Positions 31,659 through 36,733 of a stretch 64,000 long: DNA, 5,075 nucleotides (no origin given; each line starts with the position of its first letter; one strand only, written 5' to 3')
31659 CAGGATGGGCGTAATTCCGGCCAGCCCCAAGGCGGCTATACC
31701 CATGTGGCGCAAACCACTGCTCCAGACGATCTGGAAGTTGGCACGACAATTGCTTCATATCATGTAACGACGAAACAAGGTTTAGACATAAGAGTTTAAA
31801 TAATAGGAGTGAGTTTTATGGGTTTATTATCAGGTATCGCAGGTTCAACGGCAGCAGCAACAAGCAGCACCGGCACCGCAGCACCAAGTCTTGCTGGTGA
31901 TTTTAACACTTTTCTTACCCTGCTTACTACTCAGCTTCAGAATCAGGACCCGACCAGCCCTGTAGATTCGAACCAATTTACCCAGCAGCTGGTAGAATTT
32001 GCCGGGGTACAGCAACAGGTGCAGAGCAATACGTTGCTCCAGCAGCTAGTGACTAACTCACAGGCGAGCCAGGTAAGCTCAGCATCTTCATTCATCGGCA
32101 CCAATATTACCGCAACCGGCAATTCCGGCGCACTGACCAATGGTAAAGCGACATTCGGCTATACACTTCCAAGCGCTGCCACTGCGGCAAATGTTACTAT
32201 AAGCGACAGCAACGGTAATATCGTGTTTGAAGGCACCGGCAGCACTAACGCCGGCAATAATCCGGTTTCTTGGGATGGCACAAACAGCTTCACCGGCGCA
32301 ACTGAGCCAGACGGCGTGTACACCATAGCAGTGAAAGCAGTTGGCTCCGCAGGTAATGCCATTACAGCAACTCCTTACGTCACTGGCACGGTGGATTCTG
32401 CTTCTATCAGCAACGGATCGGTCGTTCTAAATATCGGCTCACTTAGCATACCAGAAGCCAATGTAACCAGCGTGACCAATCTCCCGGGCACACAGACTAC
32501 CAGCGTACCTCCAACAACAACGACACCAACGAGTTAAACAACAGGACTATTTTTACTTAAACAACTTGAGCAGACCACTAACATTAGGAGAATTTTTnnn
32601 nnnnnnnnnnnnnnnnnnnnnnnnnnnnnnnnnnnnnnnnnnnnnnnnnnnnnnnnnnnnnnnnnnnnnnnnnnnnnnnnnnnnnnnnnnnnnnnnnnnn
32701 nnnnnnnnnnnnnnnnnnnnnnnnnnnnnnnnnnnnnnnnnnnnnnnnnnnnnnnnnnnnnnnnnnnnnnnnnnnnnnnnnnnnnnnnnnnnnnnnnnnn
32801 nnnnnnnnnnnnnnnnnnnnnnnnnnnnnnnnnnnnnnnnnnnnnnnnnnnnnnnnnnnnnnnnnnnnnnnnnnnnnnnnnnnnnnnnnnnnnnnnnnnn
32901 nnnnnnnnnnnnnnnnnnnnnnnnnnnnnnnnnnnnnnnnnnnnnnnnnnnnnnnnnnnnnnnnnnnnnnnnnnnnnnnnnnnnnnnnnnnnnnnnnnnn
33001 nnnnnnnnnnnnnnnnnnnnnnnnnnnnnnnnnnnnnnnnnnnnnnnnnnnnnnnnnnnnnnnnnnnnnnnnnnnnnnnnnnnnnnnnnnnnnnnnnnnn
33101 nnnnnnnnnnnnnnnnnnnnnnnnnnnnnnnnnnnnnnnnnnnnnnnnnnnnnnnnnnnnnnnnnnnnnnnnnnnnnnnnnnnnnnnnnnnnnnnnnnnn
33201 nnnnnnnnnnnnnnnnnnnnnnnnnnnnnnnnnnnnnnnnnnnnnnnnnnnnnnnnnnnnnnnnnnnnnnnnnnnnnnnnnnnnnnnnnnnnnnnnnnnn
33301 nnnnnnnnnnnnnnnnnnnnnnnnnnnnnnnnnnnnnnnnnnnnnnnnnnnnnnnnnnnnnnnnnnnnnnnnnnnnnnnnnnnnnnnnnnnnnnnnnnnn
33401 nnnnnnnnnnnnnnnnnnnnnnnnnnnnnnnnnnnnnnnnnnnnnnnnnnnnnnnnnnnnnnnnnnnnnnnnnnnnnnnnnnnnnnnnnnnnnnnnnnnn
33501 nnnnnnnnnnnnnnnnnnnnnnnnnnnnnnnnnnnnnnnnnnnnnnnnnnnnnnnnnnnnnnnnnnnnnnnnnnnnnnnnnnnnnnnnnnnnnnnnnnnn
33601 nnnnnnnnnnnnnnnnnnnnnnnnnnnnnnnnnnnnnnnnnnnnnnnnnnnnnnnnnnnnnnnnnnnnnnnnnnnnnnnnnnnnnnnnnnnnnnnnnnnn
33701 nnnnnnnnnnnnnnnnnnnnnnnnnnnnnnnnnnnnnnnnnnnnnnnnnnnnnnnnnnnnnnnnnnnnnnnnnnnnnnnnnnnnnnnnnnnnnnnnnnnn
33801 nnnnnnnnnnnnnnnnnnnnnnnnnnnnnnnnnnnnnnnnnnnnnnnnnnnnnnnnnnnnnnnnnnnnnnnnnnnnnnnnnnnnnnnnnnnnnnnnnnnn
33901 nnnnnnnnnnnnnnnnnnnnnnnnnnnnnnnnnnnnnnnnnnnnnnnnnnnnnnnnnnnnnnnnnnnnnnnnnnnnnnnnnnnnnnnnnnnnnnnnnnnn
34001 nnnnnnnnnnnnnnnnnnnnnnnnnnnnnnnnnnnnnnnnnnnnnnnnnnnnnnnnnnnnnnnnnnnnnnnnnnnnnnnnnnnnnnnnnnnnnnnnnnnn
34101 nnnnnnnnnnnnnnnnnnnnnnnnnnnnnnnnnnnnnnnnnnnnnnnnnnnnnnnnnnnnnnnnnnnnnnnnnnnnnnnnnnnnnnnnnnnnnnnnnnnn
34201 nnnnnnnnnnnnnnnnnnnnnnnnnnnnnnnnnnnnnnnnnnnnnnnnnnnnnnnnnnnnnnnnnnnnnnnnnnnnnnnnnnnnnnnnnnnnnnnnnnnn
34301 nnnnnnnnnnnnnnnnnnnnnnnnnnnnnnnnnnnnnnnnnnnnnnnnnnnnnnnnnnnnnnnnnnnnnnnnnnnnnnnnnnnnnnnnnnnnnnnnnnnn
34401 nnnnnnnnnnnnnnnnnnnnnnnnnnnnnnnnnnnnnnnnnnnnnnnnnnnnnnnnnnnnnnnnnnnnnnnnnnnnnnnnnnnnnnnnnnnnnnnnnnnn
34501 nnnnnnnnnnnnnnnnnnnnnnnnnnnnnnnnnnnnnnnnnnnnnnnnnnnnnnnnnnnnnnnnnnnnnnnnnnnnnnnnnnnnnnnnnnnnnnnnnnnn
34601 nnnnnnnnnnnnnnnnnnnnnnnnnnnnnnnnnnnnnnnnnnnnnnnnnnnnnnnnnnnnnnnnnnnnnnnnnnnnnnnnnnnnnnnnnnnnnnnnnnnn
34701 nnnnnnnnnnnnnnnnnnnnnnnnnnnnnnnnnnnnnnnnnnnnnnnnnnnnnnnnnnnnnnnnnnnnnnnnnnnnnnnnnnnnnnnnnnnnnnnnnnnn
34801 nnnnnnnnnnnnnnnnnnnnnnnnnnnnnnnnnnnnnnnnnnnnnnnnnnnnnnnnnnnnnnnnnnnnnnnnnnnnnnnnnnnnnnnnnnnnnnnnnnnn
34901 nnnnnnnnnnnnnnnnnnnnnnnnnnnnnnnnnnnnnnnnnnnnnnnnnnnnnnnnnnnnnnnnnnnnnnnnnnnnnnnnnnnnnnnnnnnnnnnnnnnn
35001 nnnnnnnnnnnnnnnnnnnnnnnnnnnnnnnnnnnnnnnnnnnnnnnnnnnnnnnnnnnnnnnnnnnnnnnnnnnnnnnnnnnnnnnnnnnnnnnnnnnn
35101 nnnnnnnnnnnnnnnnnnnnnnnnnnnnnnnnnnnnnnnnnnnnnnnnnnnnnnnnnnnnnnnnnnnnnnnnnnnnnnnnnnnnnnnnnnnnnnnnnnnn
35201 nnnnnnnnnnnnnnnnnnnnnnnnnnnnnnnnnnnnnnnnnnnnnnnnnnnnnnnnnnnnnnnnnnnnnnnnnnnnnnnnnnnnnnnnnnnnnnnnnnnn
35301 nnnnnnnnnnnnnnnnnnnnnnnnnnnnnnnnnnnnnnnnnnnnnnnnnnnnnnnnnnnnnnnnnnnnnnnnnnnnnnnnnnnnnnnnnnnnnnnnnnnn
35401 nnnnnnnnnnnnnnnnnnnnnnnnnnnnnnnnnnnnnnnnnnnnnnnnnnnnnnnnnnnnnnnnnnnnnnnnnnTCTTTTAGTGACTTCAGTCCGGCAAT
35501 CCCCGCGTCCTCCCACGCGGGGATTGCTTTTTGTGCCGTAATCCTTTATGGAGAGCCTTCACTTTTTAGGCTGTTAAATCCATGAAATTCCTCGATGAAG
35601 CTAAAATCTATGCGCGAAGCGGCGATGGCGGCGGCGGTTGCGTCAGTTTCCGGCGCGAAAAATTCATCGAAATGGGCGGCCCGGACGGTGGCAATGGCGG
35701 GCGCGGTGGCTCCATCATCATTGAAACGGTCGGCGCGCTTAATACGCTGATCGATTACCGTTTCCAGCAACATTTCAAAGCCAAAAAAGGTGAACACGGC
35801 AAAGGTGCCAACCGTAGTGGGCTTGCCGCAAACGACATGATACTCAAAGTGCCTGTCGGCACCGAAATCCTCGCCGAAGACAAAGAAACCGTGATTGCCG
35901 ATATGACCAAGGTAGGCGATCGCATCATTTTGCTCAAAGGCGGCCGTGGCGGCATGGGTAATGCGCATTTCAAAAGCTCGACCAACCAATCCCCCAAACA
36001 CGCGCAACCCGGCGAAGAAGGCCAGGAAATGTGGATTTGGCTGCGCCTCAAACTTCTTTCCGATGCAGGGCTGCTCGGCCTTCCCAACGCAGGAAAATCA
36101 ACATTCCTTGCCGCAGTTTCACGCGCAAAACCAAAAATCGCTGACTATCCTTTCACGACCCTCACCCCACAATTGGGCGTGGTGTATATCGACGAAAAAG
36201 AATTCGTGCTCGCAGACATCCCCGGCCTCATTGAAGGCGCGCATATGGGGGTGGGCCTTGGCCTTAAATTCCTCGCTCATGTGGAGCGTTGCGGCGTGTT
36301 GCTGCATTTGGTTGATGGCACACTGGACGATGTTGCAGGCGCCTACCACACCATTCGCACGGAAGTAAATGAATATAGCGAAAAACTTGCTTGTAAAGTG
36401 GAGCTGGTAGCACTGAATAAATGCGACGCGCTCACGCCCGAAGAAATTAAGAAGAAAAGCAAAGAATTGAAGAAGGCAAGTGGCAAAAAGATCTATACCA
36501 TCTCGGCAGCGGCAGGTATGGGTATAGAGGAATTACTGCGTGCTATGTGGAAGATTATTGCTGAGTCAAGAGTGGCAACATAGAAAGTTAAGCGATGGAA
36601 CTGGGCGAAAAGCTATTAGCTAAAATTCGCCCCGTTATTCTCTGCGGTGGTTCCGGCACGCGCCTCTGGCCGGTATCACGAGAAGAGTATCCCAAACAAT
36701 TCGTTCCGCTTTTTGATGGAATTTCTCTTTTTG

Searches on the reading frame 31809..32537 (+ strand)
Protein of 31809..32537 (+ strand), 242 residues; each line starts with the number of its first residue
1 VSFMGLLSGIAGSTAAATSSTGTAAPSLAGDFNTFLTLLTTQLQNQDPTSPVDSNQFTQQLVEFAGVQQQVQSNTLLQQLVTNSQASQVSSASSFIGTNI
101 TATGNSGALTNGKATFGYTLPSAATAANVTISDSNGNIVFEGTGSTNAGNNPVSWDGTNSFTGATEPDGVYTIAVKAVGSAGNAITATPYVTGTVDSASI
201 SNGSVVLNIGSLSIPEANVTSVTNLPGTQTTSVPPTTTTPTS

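Call 81: search_protein_families(library=pfam, proteins=[window:31809-32537:+], max_evalue=0.0001)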
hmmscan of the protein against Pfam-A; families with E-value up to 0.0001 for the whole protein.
window:31809-32537:+ (242 aa): 3 families
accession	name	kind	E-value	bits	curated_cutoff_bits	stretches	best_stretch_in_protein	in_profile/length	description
PF03963.19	FlgD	-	3.7e-18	65.9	27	1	13-78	9-74/75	Flagellar hook capping protein - N-terminal region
PF13860.13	FlgD_ig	-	2.5e-12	47.1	27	1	112-178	10-76/79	FlgD Ig-like domain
PF13861.12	FLgD_tudor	-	6.1e-12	46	26.9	1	87-220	1-58/58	FlgD Tudor-like domain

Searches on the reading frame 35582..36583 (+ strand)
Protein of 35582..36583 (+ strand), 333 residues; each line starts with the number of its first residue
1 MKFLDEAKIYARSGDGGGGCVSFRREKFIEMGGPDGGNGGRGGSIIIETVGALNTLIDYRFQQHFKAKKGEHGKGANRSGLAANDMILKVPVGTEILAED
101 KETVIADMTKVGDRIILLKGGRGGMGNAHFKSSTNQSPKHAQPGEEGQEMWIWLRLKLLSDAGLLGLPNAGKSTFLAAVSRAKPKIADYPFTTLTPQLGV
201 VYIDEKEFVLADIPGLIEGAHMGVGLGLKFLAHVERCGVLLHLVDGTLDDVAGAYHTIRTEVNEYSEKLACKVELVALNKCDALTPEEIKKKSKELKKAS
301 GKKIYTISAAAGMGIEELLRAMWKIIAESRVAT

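Call 81: search_protein_families(library=pfam, proteins=[window:35582-36583:+], max_evalue=0.0001)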
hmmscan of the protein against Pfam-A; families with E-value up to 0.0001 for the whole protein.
window:35582-36583:+ (333 aa): 4 families
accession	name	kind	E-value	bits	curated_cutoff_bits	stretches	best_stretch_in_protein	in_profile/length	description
PF01018.28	GTP1_OBG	-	4.2e-60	202.3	27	1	5-158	2-155/155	GTP1/OBG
PF01926.29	MMR_HSR1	-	5.9e-24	84.8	21.9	1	162-280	2-113/113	50S ribosome-binding GTPase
PF02421.24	FeoB_N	-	1.7e-12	47.6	27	1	163-321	4-155/156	Ferrous iron transport protein B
PF16897.10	MMR_HSR1_Xtn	-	2.6e-05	24.6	35.2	1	275-325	59-103/106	C-terminal region of MMR_HSR1 domain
